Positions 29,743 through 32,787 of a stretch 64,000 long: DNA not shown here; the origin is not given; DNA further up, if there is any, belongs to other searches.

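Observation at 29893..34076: Zincin-motif giant protein translationally coupled to a stand-alone diadenylate cyclase: candidate cyclic-dinucleotide conflict system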

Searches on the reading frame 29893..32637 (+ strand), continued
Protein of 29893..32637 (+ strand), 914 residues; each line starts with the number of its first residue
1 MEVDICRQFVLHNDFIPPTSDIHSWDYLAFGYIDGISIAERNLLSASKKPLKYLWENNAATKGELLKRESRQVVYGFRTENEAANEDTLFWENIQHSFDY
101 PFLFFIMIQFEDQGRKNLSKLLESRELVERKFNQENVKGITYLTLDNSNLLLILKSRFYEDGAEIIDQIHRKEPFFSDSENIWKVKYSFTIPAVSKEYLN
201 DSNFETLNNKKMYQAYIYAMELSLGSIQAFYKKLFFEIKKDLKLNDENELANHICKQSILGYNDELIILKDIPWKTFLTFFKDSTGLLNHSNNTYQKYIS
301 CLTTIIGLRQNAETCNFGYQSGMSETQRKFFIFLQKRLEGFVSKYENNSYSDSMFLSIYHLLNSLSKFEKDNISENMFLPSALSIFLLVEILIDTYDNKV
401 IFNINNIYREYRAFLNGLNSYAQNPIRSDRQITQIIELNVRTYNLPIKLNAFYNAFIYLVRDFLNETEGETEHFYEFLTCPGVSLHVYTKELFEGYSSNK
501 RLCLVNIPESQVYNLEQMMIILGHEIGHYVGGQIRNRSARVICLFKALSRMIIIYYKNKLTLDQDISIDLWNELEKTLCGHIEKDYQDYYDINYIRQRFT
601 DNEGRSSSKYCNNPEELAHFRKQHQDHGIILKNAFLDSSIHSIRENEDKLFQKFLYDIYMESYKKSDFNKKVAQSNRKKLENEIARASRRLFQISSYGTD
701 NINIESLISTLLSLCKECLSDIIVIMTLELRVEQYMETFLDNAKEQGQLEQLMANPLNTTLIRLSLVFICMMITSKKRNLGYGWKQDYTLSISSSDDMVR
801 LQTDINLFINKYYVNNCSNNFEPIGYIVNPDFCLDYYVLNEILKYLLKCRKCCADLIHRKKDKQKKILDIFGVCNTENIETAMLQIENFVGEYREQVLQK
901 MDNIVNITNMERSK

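Call 51: fold_search(model_id=the predicted structure, library=pdb)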
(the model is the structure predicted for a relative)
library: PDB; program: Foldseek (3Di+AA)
matches with E <= 10: 563; with E <= 0.001: 0
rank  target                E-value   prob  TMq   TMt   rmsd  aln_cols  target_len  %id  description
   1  7pl0_A                4.8e-02  0.77  0.10  0.21  14.5       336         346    8  Crystal structure of a DyP-type peroxidase 5G5 variant from Bacillus subtilis (released 2021-10-27)
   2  8pm6                  5.0e-02  0.08  0.06  0.06  32.0       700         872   10  Human bile salt export pump (BSEP) in complex with inhibitor GBM in nanodiscs (released 2023-11-22)
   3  7pl0_B                5.5e-02  0.57  0.09  0.19  14.8       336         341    8  Crystal structure of a DyP-type peroxidase 5G5 variant from Bacillus subtilis (released 2021-10-27)
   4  7pl0_C                5.7e-02  0.72  0.09  0.20  14.5       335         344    7  Crystal structure of a DyP-type peroxidase 5G5 variant from Bacillus subtilis (released 2021-10-27)
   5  4ney_B                7.4e-02  0.96  0.11  0.36  10.1       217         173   13  Crystal Structure of an engineered protein with ferredoxin fold, Northeast Structural Genomics Consortium (NESG) Targe (released 2014-01-15)
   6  7kfu_C                7.4e-02  0.16  0.10  0.10  28.2       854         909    8  Cas6-RT-Cas1--Cas2 complex (released 2021-03-31)
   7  7qzg_A                9.1e-02  0.60  0.09  0.20  13.7       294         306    8  SFX structure of dye-type peroxidase DtpB N245A variant in the ferric state (released 2022-12-07)
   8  7pl0_D                9.9e-02  0.66  0.10  0.21  13.9       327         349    8  Crystal structure of a DyP-type peroxidase 5G5 variant from Bacillus subtilis (released 2021-10-27)
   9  8tpq_A                1.1e-01  0.10  0.08  0.11  28.1       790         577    8  nhTMEM16 A444P mutant in lipid nanodiscs with MSP1E3 scaffold protein in the presence of Ca2+ (long TM6) (released 2024-05-08)
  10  6njy_A                1.2e-01  0.38  0.08  0.22  14.7       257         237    8  Type IV CRISPR associated RNA endonuclease Cas6 - apo form (released 2019-07-10)
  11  6fjw                  1.2e-01  0.33  0.08  0.20  14.7       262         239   10  Streptococcus thermophilus Cas6 (released 2019-02-06)
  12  7q4g_C                1.3e-01  0.98  0.14  0.47   7.4       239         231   10  Structure of coproheme decarboxylase from Corynebacterium dipththeriae Y135A mutant in complex with coproheme (released 2022-02-23)
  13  8rwy_D                1.3e-01  0.54  0.09  0.21  13.9       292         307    8  DtpB hexamer from Streptomyces lividans (released 2024-06-26)
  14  7ylo_A                1.5e-01  0.51  0.09  0.21  14.6       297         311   10  Conversion of indole-3-acetic acid into indole-3-aldehyde in bacteria Metabolic network of tryptophan around the indol (released 2023-07-05)
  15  6kmm_A                1.5e-01  0.41  0.10  0.18  14.5       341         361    8  Crystal Structure of HEPES bound Dye Decolorizing peroxidase from Bacillus subtilis (released 2020-10-21)
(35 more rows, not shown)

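Call 53: search_protein_families(library=pfam, alignment_id=A2, max_evalue=1)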
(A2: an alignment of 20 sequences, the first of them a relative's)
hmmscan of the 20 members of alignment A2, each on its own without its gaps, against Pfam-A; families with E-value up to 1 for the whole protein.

A. member 1, P0023 (914 aa): 1 family
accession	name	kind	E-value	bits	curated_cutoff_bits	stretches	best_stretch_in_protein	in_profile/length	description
PF01435.24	Peptidase_M48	-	0.0029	17.9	20.3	1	449-547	36-99/186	Peptidase family M48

B. families by the number of members that match (of 20 scanned): 23 families
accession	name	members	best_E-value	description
PF01435.24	Peptidase_M48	3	0.0029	Peptidase family M48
PF24564.1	DUF7605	2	0.016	Domain of unknown function (DUF7605)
PF16140.10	DUF4848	1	0.0021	Domain of unknown function (DUF4848)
PF18430.7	DBD_HTH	1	0.018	Putative DNA-binding domain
PF06589.16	CRA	1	0.027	Circumsporozoite-related antigen (CRA)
PF03776.19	MinE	1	0.027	Septum formation topological specificity factor MinE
PF09055.16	Sod_Ni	1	0.029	Nickel-containing superoxide dismutase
PF24618.1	LTN1_E3_ligase_5th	1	0.036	Listerin HEAT repeat region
PF04309.18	G3P_antiterm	1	0.039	Glycerol-3-phosphate responsive antiterminator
PF00195.25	Chal_sti_synt_N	1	0.044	Chalcone and stilbene synthases, N-terminal domain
PF21433.2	M3K_C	1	0.045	Mevalonate-3-kinase, C-terminal domain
PF10078.15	DUF2316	1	0.05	Uncharacterized protein conserved in bacteria (DUF2316)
PF07326.16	RCS1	1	0.069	Regulator of chromosome segregation 1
PF22676.1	GalA_N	1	0.071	Alpha-galactosidase, N-terminal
PF22296.2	bAvd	1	0.094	bAvd-like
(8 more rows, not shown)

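Call 54: search_solved_structures(query=A2, max_evalue=10, show_alignments=3)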
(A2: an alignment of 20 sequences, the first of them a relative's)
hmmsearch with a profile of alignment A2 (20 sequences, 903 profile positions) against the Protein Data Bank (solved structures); distinct sequences matched with E-value up to 10: 4.
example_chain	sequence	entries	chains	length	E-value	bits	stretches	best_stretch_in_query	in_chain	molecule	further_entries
8g4k_A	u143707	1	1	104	0.49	11.5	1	786-862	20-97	5HCS_TGFBR2_1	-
1ggq_A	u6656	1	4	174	1.1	10.2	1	542-637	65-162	OUTER SURFACE PROTEIN C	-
8fjg_A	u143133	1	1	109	1.6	9.7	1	547-642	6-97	H12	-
9y5h_B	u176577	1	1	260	5.2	8.1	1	556-711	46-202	sc-t-SNARE-diff-#3.3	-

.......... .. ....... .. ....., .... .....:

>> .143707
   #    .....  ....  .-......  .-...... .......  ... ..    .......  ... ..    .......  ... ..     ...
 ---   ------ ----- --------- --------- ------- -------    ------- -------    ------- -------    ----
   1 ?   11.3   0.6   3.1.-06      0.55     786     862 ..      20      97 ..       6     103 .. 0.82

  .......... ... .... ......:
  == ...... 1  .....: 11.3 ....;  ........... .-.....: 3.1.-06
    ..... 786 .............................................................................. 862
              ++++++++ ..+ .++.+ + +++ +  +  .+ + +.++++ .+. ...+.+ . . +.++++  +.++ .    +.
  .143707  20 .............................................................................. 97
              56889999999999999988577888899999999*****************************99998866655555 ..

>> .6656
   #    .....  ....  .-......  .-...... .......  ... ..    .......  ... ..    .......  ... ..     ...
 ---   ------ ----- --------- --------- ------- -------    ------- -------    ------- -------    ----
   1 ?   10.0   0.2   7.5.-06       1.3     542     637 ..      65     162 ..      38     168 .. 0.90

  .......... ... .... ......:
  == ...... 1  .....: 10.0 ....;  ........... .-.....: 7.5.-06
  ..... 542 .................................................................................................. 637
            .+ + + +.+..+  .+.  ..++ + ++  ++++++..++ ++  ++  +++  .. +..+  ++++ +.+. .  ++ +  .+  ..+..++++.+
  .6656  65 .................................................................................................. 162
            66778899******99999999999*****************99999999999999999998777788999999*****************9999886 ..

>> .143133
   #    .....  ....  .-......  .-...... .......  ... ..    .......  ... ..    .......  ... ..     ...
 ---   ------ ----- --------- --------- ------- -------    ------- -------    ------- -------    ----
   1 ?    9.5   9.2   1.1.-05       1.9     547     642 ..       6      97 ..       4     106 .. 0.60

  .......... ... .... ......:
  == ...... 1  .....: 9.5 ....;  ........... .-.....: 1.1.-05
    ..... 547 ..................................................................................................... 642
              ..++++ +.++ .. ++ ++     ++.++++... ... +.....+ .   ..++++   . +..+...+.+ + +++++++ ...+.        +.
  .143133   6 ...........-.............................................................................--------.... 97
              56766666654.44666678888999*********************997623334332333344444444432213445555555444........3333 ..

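Call 61: search_protein_families(library=pfam, proteins=[L018:4593-5978:+, L019:4634-5983:+, L024:4616-5950:+, L026:4737-5951:+, L027:3587-4840:+, L028:435-1697:+, L030:4787-5917:+, L023:4099-4785:+, L031:1933-3183:+], max_evalue=0.1)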
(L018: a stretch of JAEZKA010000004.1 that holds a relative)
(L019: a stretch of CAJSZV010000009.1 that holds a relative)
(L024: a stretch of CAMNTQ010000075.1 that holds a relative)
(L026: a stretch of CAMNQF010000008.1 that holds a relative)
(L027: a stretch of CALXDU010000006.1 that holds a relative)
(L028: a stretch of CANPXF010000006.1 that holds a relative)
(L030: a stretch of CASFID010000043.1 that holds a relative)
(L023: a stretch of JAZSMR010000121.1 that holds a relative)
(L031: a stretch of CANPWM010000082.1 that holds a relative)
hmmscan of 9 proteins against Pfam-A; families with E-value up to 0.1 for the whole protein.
L018:4593-5978:+ (461 aa): 1 family
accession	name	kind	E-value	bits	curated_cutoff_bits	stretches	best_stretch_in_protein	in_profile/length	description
PF03087.19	BPS1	-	0.061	13.5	23.5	0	183-252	140-207/238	Protein BPS1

L019:4634-5983:+ (449 aa): 0 families

L024:4616-5950:+ (444 aa): 1 family
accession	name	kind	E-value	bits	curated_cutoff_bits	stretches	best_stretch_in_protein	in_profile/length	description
PF13567.11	DUF4131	-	0.028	14.5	31.6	0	104-189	8-87/165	Domain of unknown function (DUF4131)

L026:4737-5951:+ (404 aa): 0 families

L027:3587-4840:+ (417 aa): 2 families
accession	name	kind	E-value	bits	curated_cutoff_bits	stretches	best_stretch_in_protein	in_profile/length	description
PF18263.7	MCM6_C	-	0.045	14.3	23.7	1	247-317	30-85/107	MCM6 C-terminal winged-helix domain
PF06749.17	DUF1218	-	0.07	14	25.3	1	137-184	5-62/95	Protein of unknown function (DUF1218)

L028:435-1697:+ (420 aa): 0 families

L030:4787-5917:+ (376 aa): 0 families

L023:4099-4785:+ (228 aa): 1 family
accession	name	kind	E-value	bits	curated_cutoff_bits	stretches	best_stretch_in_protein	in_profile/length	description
PF24678.1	DUF7658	-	0.024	14.4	27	1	13-112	127-220/285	Domain of unknown function (DUF7658)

L031:1933-3183:+ (416 aa): 2 families
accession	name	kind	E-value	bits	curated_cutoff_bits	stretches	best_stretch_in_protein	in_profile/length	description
PF21750.2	DACNH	-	0.00036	20.8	27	1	125-199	5-71/107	Probable sensor domain DACNH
PF02457.21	DAC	-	0.0014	18.6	27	1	336-413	35-113/119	DisA bacterial checkpoint controller nucleotide-binding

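Call 66: search_protein_representatives(alignment_id=A2)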
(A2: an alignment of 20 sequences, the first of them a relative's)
Query: 20 sequences, 903 profile positions. Proteins with E-value up to 0.001 (for the whole library): 1515; up to 1e-10: 1204; up to 1e-30: 396. The best 150 are listed.
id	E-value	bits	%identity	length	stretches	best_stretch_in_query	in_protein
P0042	0.0e+00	1162.8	-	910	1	1-901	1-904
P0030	0.0e+00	1131.5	-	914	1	1-902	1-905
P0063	0.0e+00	1083.7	-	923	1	1-901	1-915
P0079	0.0e+00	1057.0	-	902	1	1-902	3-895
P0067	8.9e-299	1010.0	-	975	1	2-902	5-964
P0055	6.4e-295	997.2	-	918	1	1-897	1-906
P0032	6.7e-289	977.3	-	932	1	1-901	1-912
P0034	9.0e-289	976.9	-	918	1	3-902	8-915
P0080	1.5e-288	976.1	-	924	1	3-902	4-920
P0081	4.6e-286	967.9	-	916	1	2-897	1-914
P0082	9.2e-286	966.9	-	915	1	2-900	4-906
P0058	7.6e-285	963.9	-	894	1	2-899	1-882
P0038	9.1e-284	960.3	-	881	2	2-599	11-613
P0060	5.0e-280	947.9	-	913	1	10-898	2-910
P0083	2.5e-279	945.6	-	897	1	2-898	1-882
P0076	2.2e-269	912.7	-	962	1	2-897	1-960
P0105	5.1e-172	590.5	-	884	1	5-899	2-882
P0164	1.5e-93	330.9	-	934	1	1-893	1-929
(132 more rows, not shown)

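Call 67: find_encoding_contigs(protein=P0164, flank=6000, max_places=2)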
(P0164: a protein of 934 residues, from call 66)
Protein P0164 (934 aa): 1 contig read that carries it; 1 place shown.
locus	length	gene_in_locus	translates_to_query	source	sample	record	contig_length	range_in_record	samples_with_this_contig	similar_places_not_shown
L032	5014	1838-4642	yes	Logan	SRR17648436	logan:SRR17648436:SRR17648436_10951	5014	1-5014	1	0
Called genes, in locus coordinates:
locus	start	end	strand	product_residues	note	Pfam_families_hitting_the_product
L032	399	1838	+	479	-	-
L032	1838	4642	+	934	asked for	-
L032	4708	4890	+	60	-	-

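Call 68: find_encoding_contigs(protein=P0105, flank=6000, max_places=2)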
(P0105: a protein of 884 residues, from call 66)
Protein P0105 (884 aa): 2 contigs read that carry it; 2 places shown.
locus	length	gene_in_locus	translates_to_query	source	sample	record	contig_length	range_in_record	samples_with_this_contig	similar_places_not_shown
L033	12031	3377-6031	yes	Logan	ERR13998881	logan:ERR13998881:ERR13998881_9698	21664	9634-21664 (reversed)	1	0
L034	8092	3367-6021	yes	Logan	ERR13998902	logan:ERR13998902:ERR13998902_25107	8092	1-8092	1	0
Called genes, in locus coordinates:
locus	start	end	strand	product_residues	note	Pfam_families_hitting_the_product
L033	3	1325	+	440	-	?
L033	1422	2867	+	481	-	PF00669:Flagellin_N, PF00700:Flagellin_C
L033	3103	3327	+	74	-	-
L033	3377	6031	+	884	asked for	-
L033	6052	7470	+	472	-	PF21750:DACNH (faint)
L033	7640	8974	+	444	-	PF04464:Glyphos_transf (faint)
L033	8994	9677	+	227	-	PF02348:CTP_transf_3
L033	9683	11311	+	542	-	PF00682:HMGL-like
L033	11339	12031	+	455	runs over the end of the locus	PF00535:Glycos_transf_2, PF10111:Glyco_tranf_2_2, PF13641:Glyco_tranf_2_3 (weak), PF22674:C2185-like_N (weak)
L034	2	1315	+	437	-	?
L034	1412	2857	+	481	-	PF00669:Flagellin_N, PF00700:Flagellin_C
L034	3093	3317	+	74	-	-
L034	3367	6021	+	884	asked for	-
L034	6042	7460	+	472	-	PF21750:DACNH (faint)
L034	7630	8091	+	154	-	?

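Call 75: search_dna_similar(query=window:29893-32637:+, collection=phages, mode=protein, max_evalue=0.001, max_rows=10)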
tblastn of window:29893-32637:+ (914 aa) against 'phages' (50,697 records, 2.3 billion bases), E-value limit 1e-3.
No match.

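Call 76: search_dna_similar(query=window:29893-32637:+, collection=plasmids, mode=protein, max_evalue=0.001, max_rows=10)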
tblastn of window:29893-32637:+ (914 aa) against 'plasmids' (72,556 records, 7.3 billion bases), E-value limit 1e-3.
No match.

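Call 83: search_protein_families(library=padloc, alignment_id=A6, max_evalue=0.00001)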
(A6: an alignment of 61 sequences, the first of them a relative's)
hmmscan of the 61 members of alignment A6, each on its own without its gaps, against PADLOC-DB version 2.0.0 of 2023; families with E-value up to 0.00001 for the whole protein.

A. member 1, L011:70-450:+ (127 aa): 1 family
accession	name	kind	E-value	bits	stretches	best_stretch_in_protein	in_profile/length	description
PDLC02926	HTH_VI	-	5.9e-06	24.5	1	34-76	2-44/92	-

B. families by the number of members that match (of 61 scanned): 24 families
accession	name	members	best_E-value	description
PDLC04135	mad3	3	7e-29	mads_3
PDLC04140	mad8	3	3e-09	mads_8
PDLC04725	PDC-M60B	2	1e-35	-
PDLC02980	AriA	2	5.5e-08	-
PDLC02926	HTH_VI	2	4.9e-07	-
PDLC04726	PDC-M60C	1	1.9e-94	-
PDLC04723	PDC-M60A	1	4.2e-68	-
PDLC04722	PDC-M60A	1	1.4e-39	-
PDLC04724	PDC-M60A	1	9.5e-22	-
PDLC04721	PDC-M60A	1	1.1e-20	-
PDLC04720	PDC-M60A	1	2e-19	-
PDLC00759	Effector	1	3.6e-18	PN-superfamily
PDLC02903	pVip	1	2.5e-13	Viperins not associated with kinases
PDLC02904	pVip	1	3.1e-12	Viperins associated with kinases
PDLC04134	mad2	1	4.8e-12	mads_2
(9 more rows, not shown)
